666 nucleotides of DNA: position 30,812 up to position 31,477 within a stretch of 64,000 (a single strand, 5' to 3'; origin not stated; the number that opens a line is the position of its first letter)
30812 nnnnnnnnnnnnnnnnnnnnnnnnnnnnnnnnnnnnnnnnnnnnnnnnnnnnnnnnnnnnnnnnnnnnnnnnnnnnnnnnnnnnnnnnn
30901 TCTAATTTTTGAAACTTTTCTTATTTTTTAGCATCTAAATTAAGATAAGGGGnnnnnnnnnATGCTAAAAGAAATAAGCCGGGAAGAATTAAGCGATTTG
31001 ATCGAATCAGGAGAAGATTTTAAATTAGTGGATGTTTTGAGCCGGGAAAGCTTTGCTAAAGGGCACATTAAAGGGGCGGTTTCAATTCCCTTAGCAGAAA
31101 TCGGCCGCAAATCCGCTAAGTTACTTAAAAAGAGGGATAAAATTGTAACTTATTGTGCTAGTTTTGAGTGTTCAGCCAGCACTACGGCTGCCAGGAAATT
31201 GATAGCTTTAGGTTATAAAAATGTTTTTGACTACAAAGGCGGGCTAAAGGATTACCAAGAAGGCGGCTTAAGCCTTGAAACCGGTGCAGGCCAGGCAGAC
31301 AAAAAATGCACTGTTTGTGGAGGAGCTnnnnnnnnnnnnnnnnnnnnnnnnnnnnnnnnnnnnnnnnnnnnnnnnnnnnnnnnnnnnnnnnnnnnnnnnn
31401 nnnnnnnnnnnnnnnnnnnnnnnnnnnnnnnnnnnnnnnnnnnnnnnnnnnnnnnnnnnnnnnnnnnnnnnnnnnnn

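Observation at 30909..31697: Rhodanese - Hsp20 mini-operon under the second ECF-promoter copy, closed by a bidirectional terminator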

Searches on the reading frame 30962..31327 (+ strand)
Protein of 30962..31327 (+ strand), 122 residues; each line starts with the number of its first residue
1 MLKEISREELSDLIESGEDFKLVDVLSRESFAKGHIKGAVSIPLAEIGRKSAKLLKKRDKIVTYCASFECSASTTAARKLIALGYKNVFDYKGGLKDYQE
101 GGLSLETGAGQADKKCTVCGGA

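Call 5: search_protein_families(library=pfam, proteins=[window:30962-31327:+], max_evalue=0.01)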
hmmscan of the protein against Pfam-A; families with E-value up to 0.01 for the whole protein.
window:30962-31327:+ (122 aa): 1 family
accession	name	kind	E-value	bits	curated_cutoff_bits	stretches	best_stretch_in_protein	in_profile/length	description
PF00581.25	Rhodanese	-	1.7e-19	70.6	22.2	1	7-100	2-101/102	Rhodanese-like domain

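Call 16: search_protein_families(library=ncbifam, proteins=[window:30962-31327:+], max_evalue=0.01)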
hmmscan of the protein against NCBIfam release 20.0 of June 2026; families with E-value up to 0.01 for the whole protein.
window:30962-31327:+ (122 aa): 13 families
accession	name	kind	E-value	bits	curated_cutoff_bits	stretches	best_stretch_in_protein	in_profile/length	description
NF006444.0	PRK08762.1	equivalog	1.5e-13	50.2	449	1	2-111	14-120/387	molybdopterin-synthase adenylyltransferase MoeB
NF045694.1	seleno_TsoB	exception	1.6e-13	49.6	805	1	5-111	46-162/572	rhodanese/DsbD fusion-like selenoprotein TsoB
NF041203.1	rhodanese_LYCAU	equivalog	1.4e-12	47.3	115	1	3-102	21-120/126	rhodanese-related (seleno)protein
NF045521.1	rhoda_near_glyco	subfamily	7.5e-09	35.5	145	1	6-111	21-121/144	rhodanese homology domain-containing protein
NF005902.0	PRK07878.1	equivalog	1.5e-08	33.9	647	1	5-96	289-379/392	adenylyltransferase/sulfurtransferase MoeZ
NF007627.0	PRK10287.1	equivalog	2e-08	34.4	102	1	23-97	24-96/104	thiosulfate sulfurtransferase PspE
TIGR03865.1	PQQ_CXXCW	subfamily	2.7e-08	33.9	128.05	1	56-107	114-164/167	PQQ-dependent catabolism-associated CXXCW motif protein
TIGR02981.1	phageshock_pspE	exception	2.7e-07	30.8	126.3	1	22-98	21-95/101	thiosulfate sulfurtransferase PspE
NF001195.0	PRK00162.1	equivalog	1.8e-06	28.2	102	1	3-100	5-98/108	thiosulfate sulfurtransferase GlpE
NF005646.0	PRK07411.1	equivalog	9.3e-06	25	633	1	2-96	281-377/390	molybdopterin-synthase adenylyltransferase MoeB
NF033833.0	rhodan_ChrE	equivalog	0.00036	20.5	120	1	1-101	1-100/108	rhodanese family chromate resistance protein ChrE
NF001133.1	PRK00142.1-1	equivalog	0.00042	19.9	170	1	5-100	108-205/229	oxygen-dependent tRNA uridine(34) hydroxylase TrhO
NF008750.0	PRK11784.1-2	equivalog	0.001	18.2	241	0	18-44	14-40/346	tRNA 2-selenouridine(34) synthase MnmH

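Call 40: search_solved_structures(query=window:30962-31327:+, max_evalue=0.001, show_alignments=2)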
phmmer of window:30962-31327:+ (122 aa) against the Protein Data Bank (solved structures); distinct sequences matched with E-value up to 0.001: 12.
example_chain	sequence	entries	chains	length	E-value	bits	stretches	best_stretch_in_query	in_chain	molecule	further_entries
6mxv_A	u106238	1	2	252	8e-14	55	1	2-99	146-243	Rhodanese-like family protein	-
1yt8_A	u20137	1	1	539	1e-12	51.4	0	18-104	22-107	thiosulfate sulfurtransferase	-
3o3w_A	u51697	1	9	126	4.8e-10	42.8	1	10-102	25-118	BH2092 protein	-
3nhv_A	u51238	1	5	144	5.5e-10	42.6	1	10-102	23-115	BH2092 protein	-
3k9r_A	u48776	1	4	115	2.7e-08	37.2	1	11-100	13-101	Alr3790 protein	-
3hix_A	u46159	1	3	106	3.1e-08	37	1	14-100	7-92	Alr3790 protein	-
2kl3_A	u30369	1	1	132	3.4e-08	36.9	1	11-100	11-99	Alr3790 protein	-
3ilm_A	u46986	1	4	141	4.7e-08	36.4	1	12-100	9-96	Alr3790 protein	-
2jtq_A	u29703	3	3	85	4.3e-06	30.1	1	23-98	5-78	Phage shock protein E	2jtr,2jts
3gk5_A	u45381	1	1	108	4.3e-05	26.9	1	11-103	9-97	Uncharacterized rhodanese-related protein TVG0868615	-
3r2u_A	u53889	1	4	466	0.00038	23.8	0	16-99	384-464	Metallo-beta-lactamase family protein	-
6bev_A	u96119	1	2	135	0.00046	23.5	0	5-49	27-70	Thiosulfate sulfurtransferase/rhodanese-like domain-containing protein 1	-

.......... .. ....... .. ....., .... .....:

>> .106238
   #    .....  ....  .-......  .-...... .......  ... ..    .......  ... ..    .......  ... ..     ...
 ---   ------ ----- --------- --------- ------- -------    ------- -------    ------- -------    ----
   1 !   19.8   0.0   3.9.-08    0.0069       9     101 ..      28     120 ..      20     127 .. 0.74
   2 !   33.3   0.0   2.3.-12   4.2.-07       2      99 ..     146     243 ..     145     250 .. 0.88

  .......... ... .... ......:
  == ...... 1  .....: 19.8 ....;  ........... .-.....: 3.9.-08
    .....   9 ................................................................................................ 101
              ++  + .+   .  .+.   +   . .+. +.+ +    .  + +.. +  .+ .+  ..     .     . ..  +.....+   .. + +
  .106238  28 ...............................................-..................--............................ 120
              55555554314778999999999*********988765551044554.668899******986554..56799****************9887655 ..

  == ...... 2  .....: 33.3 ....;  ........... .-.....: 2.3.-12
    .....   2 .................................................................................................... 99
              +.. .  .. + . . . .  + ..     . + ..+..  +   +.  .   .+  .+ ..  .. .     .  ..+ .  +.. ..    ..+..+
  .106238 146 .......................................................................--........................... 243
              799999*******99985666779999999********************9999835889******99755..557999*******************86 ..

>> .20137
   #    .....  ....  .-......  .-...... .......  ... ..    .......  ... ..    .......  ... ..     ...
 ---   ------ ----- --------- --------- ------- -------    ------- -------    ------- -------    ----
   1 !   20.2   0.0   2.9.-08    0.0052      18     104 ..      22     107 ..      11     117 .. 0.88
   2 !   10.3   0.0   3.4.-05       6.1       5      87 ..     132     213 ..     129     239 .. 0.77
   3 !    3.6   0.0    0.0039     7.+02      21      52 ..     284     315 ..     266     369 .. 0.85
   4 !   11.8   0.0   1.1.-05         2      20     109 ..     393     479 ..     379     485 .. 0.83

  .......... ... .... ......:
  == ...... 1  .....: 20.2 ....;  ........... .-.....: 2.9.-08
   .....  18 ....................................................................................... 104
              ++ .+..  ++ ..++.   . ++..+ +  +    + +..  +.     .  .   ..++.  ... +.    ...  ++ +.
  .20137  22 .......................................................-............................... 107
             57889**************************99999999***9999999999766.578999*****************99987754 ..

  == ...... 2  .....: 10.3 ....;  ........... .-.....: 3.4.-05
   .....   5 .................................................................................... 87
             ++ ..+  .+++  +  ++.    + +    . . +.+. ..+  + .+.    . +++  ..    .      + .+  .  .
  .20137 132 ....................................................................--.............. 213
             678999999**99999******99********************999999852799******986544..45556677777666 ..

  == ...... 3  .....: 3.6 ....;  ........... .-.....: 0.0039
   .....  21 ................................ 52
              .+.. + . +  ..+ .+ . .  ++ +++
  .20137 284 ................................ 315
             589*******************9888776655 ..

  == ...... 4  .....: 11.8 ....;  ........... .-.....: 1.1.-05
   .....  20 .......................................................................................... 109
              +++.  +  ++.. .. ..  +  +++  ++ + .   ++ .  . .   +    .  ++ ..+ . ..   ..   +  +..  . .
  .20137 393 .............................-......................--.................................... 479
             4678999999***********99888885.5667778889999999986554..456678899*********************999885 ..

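Call 42: find_homologous_proteins(query=window:30962-31327:+, max_evalue=1e-8)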
Query window:30962-31327:+ (122 aa): 101 proteins with E <= 1e-8 among 138 candidates.
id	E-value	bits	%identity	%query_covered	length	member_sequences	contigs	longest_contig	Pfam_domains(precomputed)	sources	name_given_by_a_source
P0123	8.0e-72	256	100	100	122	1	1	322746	PF00581.26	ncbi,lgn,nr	ncbi:MAG: rhodanese-like domain-containing protein [Candidatus Omnitrophica bacterium]|nr:rhodanese-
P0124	2.2e-59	216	84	100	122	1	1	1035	PF00581.26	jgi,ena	-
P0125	1.3e-40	156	68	89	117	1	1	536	PF00581.26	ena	-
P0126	3.5e-40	154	70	87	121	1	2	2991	PF00581.26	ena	-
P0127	2.2e-39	152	62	98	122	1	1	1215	PF00581.26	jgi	jgi:rhodanese-related sulfurtransferase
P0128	5.4e-39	151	67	88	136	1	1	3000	PF00581.26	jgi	jgi:rhodanese-related sulfurtransferase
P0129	8.0e-39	150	61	98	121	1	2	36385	PF00581.26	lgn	-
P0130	2.1e-38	149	65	90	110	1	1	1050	PF00581.26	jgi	jgi:rhodanese-related sulfurtransferase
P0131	2.1e-38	149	67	87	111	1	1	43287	PF00581.26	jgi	-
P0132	4.7e-38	148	66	86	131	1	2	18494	PF00581.26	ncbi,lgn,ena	-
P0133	5.3e-38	147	66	86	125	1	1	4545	PF00581.26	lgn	-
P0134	8.6e-38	147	63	95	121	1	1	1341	PF00581.26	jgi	jgi:rhodanese-related sulfurtransferase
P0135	8.6e-38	147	63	87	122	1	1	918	PF00581.26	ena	-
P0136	1.0e-37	147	63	92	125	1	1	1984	PF00581.26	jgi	jgi:rhodanese-related sulfurtransferase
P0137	1.1e-37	146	66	87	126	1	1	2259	PF00581.26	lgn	-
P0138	2.2e-37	145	66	89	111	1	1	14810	PF00581.26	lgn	-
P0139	2.2e-37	145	65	87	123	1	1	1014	PF00581.26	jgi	-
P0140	3.1e-37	145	59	98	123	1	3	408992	PF00581.26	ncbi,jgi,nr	ncbi:MAG: rhodanese-like domain-containing protein [Candidatus Omnitrophota bacterium]|jgi:rhodanese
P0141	1.2e-36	143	59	98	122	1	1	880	PF00581.26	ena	-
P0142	1.7e-36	143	62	93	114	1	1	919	PF00581.26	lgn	-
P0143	1.9e-36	142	59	98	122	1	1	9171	PF00581.26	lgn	-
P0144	2.4e-36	142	59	98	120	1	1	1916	PF00581.26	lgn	-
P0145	4.1e-36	141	63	87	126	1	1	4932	PF00581.26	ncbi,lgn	-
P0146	4.6e-36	141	62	87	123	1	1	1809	PF00581.26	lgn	-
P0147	5.0e-36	141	65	87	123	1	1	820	PF00581.26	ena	-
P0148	1.4e-35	140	63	87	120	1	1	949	PF00581.26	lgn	-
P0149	1.5e-35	140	59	98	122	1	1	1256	PF00581.26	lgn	-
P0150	2.3e-35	139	60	98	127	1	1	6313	PF00581.26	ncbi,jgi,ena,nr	ncbi:MAG TPA: rhodanese-like domain-containing protein [Candidatus Margulisiibacteriota bacterium]|n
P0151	2.9e-35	139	58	95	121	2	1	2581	PF00581.26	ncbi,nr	ncbi:MAG: rhodanese-like domain-containing protein [Candidatus Omnitrophica bacterium]|nr:rhodanese-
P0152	5.1e-35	138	55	98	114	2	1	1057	PF00581.26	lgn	-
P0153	5.9e-35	138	62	87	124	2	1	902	PF00581.26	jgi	-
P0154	6.9e-35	137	57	98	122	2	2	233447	PF00581.26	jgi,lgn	-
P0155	7.6e-35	137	59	98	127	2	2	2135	PF00581.26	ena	-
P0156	8.1e-35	137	60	87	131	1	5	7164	PF00581.26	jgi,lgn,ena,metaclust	metaclust:\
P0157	8.4e-35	137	60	87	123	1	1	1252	PF00581.26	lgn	-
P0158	8.8e-35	137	56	98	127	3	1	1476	PF00581.26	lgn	-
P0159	1.1e-34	137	56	99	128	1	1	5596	PF00581.26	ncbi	-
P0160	2.0e-34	136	60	87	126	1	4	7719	PF00581.26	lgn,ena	-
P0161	2.8e-34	135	63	87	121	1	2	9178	PF00581.26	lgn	-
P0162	3.7e-34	135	55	98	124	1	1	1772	PF00581.26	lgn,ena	-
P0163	4.1e-34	135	58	98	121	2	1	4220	PF00581.26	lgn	-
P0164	7.7e-34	134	54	98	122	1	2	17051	PF00581.26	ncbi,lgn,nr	ncbi:MAG: rhodanese-like domain-containing protein [Candidatus Omnitrophica bacterium]|nr:rhodanese-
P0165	1.1e-33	134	53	98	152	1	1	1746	PF00581.26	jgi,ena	-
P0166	1.1e-33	134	59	87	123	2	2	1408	PF00581.26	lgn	-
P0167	1.2e-33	133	62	89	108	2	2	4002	PF00581.26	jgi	-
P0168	1.3e-33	133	56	99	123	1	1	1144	PF00581.26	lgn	-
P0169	1.6e-33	133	62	87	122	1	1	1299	PF00581.26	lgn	-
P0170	1.9e-33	133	61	87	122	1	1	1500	PF00581.26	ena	-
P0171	2.4e-33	132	56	98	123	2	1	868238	PF00581.26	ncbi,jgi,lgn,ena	ncbi:MAG: rhodanese-like domain-containing protein [Candidatus Omnitrophota bacterium]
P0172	2.8e-33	132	64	84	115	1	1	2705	PF00581.26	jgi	jgi:rhodanese-related sulfurtransferase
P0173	6.1e-33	131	61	87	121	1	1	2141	PF00581.26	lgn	-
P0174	7.1e-33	131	58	87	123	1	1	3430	PF00581.26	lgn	-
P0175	7.6e-33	131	57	98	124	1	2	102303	PF00581.26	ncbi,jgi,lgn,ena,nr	ncbi:MAG TPA: rhodanese-like domain-containing protein [Patescibacteria group bacterium]|nr:rhodanes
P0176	1.0e-32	130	56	98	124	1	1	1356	PF00581.26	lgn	-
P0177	3.7e-32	129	54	98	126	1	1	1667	PF00581.26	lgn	-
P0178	5.4e-32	128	60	87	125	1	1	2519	PF00581.26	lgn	-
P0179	1.0e-31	127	61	87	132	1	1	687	PF00581.26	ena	-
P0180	1.2e-31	127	58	87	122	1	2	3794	PF00581.26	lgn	-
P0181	1.3e-31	127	57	87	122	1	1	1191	PF00581.26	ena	-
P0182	1.4e-31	127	58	87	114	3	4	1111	PF00581.26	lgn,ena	-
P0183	2.5e-31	126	58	87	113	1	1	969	PF00581.26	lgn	-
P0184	3.6e-31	125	52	98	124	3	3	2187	PF00581.26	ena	-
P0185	3.9e-31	125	58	87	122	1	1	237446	PF00581.26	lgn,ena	-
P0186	4.0e-31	125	60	84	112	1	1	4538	PF00581.26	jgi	jgi:rhodanese-related sulfurtransferase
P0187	1.3e-30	124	52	98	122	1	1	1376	PF00581.26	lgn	-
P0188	1.4e-30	124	57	87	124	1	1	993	PF00581.26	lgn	-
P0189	1.6e-30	123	58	87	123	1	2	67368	PF00581.26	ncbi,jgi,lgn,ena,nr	ncbi:MAG: rhodanese-like domain-containing protein [Candidatus Omnitrophica bacterium]|jgi:rhodanese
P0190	1.6e-30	123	57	87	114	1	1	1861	PF00581.26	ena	-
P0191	1.9e-30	123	57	87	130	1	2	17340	PF00581.26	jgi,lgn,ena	-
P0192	2.6e-30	123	64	77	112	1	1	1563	PF00581.26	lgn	-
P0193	2.9e-30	123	57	87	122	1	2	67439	PF00581.26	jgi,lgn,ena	-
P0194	3.0e-30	122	58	87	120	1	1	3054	PF00581.26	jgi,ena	-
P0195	3.2e-30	122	57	86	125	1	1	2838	PF00581.26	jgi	jgi:rhodanese-related sulfurtransferase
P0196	4.9e-30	122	53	97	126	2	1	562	PF00581.26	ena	-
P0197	5.4e-30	122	57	87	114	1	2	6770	PF00581.26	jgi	jgi:rhodanese-related sulfurtransferase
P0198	6.3e-30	121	56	86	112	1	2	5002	PF00581.26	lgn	-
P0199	1.0e-29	121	49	98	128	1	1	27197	PF00581.26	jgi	jgi:rhodanese-related sulfurtransferase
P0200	2.2e-29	120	52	98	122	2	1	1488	PF00581.26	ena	-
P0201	4.2e-29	119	57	84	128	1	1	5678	PF00581.26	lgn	-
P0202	7.9e-29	118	58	81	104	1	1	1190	PF00581.26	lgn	-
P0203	8.8e-29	118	58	86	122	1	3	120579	PF00581.26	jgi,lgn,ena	-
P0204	1.1e-28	117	55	87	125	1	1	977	PF00581.26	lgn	-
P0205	6.1e-28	115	54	85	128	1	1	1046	PF00581.26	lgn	-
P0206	9.3e-28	114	58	86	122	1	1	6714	PF00581.26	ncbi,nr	ncbi:MAG: rhodanese-like domain-containing protein [Candidatus Omnitrophica bacterium]|nr:rhodanese-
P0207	2.0e-27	113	50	98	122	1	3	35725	PF00581.26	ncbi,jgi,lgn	jgi:rhodanese-related sulfurtransferase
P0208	2.0e-27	113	54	90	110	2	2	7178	PF00581.26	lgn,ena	-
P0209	9.0e-26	108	53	85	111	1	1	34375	PF00581.26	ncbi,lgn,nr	ncbi:MAG: rhodanese-like domain-containing protein [Candidatus Omnitrophica bacterium]|nr:rhodanese-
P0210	3.4e-25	106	55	85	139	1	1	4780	PF00581.26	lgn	-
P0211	6.8e-25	105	49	89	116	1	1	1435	PF00581.26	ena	-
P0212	1.9e-23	101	50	85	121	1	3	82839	PF00581.26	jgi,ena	jgi:rhodanese-related sulfurtransferase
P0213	3.4e-23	100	53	85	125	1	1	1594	PF00581.26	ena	-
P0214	1.8e-22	97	53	85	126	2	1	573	PF00581.26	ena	-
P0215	1.3e-21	95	48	86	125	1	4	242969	PF00581.26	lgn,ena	-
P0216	2.5e-16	78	43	92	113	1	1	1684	PF00581.26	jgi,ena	-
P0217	6.7e-15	73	44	89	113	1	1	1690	PF00581.26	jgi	jgi:rhodanese-related sulfurtransferase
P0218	9.8e-15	73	44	77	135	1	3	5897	PF00581.26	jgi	-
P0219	8.3e-12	63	40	88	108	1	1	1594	PF00581.26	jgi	jgi:rhodanese-related sulfurtransferase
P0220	3.9e-11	61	39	88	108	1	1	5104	PF00581.26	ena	-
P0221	3.9e-11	61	39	88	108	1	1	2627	PF00581.26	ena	-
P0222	6.3e-11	60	39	88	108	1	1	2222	PF00581.26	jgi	jgi:rhodanese-related sulfurtransferase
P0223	2.1e-9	55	38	84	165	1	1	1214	PF00581.26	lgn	-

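Call 44: find_encoding_contigs(protein=P0199, flank=8000, max_places=2)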
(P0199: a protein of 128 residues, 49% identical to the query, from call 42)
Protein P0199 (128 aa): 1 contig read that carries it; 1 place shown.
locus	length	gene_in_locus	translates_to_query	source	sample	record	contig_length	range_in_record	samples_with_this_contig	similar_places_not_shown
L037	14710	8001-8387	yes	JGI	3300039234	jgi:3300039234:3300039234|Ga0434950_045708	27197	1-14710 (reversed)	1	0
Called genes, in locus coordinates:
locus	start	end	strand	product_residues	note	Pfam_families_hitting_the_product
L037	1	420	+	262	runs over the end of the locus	PF01887:SAM_HAT_N, PF20257:SAM_HAT_C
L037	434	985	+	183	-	PF00160:Pro_isomerase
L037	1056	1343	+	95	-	-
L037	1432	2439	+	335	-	PF02540:NAD_synthase (faint), PF06508:QueC (faint), PF00958:GMP_synt_C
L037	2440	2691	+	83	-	PF04193:PQ-loop, PF03083:MtN3_slv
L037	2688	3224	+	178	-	PF12158:DUF3592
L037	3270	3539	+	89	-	PF08734:GYD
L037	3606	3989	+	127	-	PF13453:Zn_ribbon_TFIIB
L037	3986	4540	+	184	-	PF04011:LemA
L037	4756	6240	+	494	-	PF01435:Peptidase_M48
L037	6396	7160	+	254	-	-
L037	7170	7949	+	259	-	PF04542:Sigma70_r2, PF08281:Sigma70_r4_2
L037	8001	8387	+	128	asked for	PF00581:Rhodanese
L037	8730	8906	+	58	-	-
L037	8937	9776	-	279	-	PF02401:LYTB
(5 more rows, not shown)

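Call 45: find_encoding_contigs(protein=P0206, flank=8000, max_places=2)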
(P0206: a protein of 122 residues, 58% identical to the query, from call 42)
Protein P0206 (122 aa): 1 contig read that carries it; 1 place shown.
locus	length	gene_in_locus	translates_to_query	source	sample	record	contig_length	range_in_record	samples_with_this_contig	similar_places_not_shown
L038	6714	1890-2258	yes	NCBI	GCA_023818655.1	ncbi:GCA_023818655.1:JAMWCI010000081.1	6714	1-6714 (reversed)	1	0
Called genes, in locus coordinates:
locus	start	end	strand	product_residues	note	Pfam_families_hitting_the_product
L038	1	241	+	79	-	PF01329:Pterin_4a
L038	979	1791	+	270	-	PF04542:Sigma70_r2, PF08281:Sigma70_r4_2, PF04545:Sigma70_r4 (weak)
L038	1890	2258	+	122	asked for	PF00581:Rhodanese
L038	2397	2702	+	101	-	-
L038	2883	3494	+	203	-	PF03358:FMN_red, PF12724:Flavodoxin_5 (faint)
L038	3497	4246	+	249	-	PF03116:NQR2_RnfD_RnfE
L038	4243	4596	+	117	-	-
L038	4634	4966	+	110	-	PF00056:Ldh_1_N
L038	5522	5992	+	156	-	-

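Call 90: find_related_loci(query=A7, collection=metagenome_contigs, flank=4000)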
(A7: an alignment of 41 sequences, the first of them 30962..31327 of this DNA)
Query A7 (122 aa) in metagenome_contigs; peptide patterns used: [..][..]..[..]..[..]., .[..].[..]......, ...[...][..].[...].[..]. (x = any residue, [..] = any of these).
490 stretches matched a pattern; 418 encode a relative of the query (tblastn E <= 1e-3); the best 80 are kept; 80 distinct loci.
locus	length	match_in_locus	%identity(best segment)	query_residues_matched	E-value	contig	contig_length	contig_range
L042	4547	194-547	60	1-119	1e-44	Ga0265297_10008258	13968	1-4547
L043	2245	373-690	66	1-106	7e-43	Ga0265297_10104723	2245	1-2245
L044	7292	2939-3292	61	1-119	1e-42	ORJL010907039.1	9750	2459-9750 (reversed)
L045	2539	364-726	61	1-122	1e-42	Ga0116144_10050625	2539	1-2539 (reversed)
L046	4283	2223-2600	60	1-119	2e-42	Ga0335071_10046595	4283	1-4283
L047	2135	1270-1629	59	2-120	7e-42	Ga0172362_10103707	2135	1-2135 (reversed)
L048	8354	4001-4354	57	1-119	2e-41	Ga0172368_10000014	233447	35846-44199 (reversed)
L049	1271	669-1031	55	1-120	1e-42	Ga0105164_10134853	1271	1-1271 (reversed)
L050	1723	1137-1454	60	1-106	1e-41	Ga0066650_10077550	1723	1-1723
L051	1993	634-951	60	1-106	2e-41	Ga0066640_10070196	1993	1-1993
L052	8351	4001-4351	60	1-119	4e-41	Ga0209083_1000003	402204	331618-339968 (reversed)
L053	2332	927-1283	58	1-120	8e-41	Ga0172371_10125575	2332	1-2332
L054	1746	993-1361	53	1-119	4e-41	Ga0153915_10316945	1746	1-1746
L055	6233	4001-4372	57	1-120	1e-40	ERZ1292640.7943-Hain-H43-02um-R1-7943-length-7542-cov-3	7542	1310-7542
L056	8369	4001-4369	56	1-119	2e-40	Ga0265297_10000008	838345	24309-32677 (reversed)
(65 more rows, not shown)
